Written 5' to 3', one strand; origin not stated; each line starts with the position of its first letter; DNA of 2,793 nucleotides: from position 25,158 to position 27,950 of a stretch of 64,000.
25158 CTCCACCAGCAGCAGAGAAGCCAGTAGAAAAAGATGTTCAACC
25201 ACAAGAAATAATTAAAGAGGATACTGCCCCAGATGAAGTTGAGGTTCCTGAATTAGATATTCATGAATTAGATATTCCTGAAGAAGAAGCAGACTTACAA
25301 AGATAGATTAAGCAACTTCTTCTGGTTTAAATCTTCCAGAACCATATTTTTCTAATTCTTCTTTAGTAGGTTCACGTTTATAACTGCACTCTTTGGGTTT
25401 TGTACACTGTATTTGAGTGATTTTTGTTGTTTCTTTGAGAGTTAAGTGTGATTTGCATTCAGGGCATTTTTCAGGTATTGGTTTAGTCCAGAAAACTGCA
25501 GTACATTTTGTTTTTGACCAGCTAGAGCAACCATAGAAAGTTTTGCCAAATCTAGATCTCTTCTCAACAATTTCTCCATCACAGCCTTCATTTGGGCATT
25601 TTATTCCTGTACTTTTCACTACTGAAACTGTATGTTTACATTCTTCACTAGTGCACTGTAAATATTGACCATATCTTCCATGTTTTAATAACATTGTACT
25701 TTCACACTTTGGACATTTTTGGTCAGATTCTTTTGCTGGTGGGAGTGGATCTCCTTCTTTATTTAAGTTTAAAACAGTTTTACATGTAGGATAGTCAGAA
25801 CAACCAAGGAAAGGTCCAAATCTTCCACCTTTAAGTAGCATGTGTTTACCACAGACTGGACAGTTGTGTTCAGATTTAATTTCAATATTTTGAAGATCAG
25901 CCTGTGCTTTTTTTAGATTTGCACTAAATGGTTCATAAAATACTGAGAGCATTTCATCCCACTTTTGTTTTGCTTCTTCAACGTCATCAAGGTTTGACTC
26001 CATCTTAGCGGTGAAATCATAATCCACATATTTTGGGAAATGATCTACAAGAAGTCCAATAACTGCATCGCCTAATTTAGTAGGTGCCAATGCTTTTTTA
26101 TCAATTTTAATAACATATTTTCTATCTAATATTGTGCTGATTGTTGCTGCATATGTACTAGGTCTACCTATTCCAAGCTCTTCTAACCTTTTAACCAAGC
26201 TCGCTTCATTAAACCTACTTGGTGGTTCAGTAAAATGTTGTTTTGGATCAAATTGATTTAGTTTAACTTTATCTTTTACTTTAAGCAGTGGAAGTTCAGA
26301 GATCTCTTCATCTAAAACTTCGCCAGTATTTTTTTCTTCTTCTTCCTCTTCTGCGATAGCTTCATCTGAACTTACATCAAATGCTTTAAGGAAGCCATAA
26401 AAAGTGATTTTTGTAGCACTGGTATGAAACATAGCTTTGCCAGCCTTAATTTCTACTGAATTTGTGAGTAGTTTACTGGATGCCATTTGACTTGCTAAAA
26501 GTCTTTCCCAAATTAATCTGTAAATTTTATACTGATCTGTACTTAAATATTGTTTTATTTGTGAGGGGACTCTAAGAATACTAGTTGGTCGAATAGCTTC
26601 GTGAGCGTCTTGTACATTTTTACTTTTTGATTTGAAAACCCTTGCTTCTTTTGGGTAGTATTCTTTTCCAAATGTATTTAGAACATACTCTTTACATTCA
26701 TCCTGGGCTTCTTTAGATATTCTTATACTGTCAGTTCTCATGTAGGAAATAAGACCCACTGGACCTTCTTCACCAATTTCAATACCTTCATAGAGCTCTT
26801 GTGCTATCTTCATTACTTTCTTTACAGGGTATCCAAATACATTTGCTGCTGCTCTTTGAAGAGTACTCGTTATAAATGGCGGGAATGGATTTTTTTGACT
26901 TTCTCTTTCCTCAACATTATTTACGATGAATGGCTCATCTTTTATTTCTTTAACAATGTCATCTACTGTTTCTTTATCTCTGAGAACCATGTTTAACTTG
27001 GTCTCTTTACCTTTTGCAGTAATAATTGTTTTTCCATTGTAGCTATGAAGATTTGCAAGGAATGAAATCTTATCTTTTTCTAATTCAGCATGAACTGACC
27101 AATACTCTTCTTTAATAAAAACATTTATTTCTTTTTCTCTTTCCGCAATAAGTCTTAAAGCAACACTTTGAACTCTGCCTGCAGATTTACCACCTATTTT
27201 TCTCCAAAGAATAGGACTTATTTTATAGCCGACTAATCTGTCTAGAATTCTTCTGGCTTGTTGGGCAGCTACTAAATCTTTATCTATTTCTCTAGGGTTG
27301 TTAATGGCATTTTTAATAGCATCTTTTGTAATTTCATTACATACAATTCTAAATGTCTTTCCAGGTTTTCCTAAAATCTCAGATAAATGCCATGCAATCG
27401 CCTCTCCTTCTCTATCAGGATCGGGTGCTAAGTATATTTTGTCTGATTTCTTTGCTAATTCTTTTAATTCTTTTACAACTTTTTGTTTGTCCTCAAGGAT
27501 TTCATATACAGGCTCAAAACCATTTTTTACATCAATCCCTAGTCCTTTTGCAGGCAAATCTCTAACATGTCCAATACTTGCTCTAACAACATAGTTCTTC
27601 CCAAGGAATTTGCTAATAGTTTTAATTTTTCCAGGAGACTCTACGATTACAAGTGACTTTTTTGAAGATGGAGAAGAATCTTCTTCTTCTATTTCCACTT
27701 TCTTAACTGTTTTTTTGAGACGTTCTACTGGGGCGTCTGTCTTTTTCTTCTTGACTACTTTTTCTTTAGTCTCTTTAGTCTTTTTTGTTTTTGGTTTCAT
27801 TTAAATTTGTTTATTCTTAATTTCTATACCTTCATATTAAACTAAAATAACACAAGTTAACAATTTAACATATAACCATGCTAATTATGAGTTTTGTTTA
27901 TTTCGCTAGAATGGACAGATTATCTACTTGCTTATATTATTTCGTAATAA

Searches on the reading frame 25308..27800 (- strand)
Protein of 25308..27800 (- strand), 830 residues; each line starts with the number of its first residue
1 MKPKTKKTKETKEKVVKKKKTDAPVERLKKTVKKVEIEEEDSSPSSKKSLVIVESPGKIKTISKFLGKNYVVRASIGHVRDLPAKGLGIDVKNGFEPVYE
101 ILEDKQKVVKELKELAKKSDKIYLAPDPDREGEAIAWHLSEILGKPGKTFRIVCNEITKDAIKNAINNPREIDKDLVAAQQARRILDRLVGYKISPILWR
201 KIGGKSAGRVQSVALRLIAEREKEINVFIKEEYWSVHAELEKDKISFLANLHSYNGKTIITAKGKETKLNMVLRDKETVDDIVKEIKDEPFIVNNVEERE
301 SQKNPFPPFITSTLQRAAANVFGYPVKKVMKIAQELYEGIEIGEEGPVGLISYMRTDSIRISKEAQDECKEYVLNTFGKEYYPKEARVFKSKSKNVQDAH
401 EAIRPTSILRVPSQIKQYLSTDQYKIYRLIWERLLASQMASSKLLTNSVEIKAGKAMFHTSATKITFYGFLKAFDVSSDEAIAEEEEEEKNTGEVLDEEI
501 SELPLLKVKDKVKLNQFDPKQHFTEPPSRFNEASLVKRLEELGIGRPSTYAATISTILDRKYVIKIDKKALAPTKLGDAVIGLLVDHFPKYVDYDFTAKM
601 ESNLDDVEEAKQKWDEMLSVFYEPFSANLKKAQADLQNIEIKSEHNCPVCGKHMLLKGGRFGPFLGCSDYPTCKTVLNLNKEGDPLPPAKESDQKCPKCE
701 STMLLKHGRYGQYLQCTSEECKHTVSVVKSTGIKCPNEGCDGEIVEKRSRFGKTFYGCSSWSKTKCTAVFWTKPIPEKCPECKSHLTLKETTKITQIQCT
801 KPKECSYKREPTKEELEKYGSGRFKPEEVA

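Call 91: search_protein_families(library=ncbifam, proteins=[window:25308-27800:-], max_evalue=0.00001)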
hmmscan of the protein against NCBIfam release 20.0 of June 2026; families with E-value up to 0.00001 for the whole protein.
window:25308-27800:- (830 aa): 12 families
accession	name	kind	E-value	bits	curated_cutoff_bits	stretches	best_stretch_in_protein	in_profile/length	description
TIGR01051.1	topA_bact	equivalog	2.3e-231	770.1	456.4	1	50-676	1-628/632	type I DNA topoisomerase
NF004966.0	PRK06319.1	equivalog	3.6e-213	710.2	868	1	47-803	2-763/862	DNA topoisomerase I/SWI domain fusion protein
NF006451.0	PRK08780.1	equivalog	4.3e-200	667.1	1265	1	48-665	3-612/824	DNA topoisomerase I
TIGR01054.1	rgy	equivalog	2.1e-85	287.2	471.7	1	102-623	702-1167/1172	reverse gyrase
TIGR01057.1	topA_arch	equivalog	1.6e-75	254.6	458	1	67-673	37-618/618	DNA topoisomerase I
NF005829.0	PRK07726.1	subfamily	6.2e-69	233.3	597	1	103-678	77-643/669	DNA topoisomerase 3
NF004438.0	PRK05776.1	equivalog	1.5e-66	225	793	1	67-700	48-610/677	DNA topoisomerase I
NF005555.0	PRK07220.1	equivalog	1.5e-62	212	635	1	104-694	83-640/740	DNA topoisomerase I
NF011532.0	PRK14973.1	equivalog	5.5e-56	189.9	930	1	105-679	83-623/936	DNA topoisomerase I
TIGR01056.1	topB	subfamily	1.8e-53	182.1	515.75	1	110-682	86-649/706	DNA topoisomerase III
NF006032.0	PRK08173.1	equivalog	6.6e-31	106.8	1058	1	104-627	80-603/863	DNA topoisomerase III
NF011313.0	PRK14724.1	equivalog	3.4e-23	81.4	1088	1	109-617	89-613/988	DNA topoisomerase III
